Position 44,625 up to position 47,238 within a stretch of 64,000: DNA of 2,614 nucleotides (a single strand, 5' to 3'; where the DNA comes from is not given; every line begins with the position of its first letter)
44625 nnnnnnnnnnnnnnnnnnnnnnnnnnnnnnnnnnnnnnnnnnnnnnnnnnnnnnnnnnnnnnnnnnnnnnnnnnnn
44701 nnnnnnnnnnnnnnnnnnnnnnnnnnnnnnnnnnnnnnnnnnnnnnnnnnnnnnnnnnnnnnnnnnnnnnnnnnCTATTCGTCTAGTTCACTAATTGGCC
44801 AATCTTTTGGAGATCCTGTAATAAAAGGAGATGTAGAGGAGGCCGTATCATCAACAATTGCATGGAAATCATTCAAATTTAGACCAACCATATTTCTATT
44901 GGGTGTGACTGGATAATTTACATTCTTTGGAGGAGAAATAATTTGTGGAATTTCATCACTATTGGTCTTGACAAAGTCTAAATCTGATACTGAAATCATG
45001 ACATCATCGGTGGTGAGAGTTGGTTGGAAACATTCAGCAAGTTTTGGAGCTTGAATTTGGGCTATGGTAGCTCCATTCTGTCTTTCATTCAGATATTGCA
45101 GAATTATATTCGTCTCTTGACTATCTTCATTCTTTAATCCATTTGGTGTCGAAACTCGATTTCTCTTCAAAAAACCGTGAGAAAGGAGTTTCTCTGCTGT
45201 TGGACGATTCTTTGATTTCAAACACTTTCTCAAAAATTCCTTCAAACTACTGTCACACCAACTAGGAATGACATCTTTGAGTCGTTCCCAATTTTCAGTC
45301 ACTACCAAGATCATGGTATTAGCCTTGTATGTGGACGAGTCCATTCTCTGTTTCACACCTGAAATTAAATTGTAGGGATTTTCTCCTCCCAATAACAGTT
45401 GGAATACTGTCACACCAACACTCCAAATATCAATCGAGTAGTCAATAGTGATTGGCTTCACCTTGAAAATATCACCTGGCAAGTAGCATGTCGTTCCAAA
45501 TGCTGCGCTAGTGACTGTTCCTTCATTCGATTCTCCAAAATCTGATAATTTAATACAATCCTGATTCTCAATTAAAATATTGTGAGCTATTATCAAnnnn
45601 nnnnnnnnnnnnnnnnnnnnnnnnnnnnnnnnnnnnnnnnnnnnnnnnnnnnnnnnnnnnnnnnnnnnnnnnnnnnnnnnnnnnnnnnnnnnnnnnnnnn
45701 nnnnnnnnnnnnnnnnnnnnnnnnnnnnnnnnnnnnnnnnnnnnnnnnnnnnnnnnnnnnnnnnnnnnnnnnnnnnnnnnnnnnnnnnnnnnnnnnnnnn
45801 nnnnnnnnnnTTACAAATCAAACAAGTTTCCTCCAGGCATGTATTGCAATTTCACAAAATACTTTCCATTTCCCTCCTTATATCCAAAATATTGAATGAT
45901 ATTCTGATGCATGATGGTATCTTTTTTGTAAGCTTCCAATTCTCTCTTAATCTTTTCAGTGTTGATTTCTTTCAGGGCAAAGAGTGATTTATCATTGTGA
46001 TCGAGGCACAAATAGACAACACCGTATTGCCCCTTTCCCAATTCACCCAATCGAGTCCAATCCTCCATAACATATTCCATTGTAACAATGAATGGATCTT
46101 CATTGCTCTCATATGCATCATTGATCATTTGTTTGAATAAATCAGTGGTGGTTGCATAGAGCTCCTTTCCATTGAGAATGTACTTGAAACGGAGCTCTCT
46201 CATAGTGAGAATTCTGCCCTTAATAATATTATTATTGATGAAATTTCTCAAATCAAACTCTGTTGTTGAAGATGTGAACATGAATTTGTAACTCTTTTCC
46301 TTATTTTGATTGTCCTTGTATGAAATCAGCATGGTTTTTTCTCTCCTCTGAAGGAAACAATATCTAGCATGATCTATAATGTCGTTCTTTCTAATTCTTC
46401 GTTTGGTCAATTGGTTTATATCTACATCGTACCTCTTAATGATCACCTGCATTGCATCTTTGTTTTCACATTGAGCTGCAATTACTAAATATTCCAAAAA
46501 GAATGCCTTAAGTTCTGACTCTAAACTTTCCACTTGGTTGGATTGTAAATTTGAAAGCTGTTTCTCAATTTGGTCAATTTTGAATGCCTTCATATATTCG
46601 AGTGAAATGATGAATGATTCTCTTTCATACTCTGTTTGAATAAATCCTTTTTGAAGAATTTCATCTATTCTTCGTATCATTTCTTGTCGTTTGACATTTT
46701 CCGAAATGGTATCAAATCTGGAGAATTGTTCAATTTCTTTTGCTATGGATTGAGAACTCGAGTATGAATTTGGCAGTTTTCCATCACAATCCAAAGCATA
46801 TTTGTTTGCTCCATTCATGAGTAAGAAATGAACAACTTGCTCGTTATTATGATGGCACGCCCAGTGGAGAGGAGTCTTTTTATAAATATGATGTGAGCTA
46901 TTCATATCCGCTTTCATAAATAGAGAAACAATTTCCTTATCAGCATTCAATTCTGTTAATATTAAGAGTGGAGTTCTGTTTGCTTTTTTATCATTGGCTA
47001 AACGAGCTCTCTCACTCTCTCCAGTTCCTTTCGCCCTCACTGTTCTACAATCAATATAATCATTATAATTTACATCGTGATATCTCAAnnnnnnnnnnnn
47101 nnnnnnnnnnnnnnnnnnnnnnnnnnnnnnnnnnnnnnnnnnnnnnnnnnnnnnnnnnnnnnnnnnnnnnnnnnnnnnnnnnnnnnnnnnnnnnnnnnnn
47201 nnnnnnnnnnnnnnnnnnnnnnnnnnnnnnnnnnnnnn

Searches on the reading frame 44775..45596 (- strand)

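Call 69: search_protein_families(library=pfam, proteins=[window:44775-45596:-], max_evalue=0.001)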
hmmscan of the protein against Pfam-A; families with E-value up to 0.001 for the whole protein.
window:44775-45596:- (273 aa): 2 families
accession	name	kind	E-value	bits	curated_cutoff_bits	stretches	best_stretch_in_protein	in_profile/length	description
PF00069.31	Pkinase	-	3.6e-17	63.1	31.7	1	5-142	127-262/263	Protein kinase domain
PF07714.23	PK_Tyr_Ser-Thr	-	1.2e-08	35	23.1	1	3-138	129-255/258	Protein tyrosine and serine/threonine kinase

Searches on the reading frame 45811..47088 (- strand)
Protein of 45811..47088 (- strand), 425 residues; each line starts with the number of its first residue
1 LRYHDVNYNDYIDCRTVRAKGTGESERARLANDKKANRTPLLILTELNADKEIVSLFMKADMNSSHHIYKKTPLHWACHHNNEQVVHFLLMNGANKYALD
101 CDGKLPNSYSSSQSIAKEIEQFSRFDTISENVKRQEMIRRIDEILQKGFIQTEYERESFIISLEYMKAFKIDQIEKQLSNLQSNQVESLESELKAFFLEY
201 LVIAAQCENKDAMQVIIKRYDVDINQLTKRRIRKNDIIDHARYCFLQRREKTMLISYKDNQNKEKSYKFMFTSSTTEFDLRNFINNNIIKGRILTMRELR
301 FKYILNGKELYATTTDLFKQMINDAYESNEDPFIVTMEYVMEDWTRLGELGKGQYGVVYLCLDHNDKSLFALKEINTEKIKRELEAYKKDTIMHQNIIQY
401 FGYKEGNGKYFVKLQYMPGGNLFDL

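Call 69: search_protein_families(library=pfam, proteins=[window:45811-47088:-], max_evalue=0.001)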
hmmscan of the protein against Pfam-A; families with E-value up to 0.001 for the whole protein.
window:45811-47088:- (425 aa): 5 families
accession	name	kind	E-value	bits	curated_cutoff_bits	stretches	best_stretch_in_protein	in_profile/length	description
PF00069.31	Pkinase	-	2e-11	44.2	31.7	1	345-425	2-88/263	Protein kinase domain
PF12796.13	Ank_2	-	3.6e-10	40.7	27.3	1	34-98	27-88/90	Ankyrin repeats (3 copies)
PF00023.36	Ank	-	9e-10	38.7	21.1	1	71-100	3-32/33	Ankyrin repeat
PF13606.12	Ank_3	-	1.8e-09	37.4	22.3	1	70-95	2-27/30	Ankyrin repeat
PF13637.12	Ank_4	-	0.00057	20.6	22.7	0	59-90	20-50/50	Ankyrin repeats (many copies)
